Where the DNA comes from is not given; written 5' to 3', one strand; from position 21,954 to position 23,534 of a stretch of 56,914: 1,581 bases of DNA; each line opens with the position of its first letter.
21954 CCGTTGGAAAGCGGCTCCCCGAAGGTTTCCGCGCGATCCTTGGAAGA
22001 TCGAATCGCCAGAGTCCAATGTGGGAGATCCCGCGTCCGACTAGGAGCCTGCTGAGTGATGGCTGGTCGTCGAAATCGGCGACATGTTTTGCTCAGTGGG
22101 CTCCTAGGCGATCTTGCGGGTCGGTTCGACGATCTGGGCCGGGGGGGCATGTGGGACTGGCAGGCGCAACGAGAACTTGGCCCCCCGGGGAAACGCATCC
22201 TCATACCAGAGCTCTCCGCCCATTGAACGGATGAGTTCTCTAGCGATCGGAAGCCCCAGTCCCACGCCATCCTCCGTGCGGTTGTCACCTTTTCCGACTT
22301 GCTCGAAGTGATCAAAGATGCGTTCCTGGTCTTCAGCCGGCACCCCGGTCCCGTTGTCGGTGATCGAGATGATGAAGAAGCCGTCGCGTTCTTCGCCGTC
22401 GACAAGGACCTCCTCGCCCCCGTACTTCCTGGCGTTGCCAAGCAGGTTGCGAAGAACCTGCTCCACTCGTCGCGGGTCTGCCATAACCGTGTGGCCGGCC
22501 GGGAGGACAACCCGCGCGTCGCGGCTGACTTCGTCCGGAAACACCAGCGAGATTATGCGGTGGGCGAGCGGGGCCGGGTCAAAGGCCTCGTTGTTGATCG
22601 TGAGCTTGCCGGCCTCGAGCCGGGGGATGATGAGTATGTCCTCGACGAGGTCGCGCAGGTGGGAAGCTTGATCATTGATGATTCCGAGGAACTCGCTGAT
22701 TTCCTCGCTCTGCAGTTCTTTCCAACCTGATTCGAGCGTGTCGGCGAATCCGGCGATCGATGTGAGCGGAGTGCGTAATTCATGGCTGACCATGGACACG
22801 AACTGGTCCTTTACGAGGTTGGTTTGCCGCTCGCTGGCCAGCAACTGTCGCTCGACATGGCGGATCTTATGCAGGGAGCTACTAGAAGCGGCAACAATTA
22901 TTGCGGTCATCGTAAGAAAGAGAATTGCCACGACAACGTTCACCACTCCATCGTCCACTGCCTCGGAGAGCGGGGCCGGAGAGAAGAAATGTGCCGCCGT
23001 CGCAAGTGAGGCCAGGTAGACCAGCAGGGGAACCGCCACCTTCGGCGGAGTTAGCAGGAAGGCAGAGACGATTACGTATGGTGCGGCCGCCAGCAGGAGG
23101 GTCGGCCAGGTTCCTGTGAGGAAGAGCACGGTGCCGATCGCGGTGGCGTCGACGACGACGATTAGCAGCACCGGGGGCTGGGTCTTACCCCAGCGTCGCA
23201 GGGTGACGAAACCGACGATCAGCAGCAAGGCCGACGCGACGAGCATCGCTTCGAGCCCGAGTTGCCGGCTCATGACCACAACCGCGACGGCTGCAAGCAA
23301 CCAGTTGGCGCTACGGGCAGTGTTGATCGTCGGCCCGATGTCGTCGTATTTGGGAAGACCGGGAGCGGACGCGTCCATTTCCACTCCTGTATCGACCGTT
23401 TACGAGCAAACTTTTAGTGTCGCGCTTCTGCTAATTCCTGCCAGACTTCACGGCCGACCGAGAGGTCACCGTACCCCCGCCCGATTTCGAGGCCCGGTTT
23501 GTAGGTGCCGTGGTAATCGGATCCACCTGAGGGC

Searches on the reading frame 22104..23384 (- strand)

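Call 44: search_protein_families(library=pfam, proteins=[window:22104-23384:-], max_evalue=0.00001)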
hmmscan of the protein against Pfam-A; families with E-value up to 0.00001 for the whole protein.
window:22104-23384:- (426 aa): 2 families
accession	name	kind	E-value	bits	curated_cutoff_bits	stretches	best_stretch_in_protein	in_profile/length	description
PF02518.31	HATPase_c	-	9.3e-26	90.9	26.4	1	303-411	2-110/111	Histidine kinase-, DNA gyrase B-, and HSP90-like ATPase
PF00512.31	HisKA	-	6.7e-18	65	26.9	1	192-259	2-66/66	His Kinase A (phospho-acceptor) domain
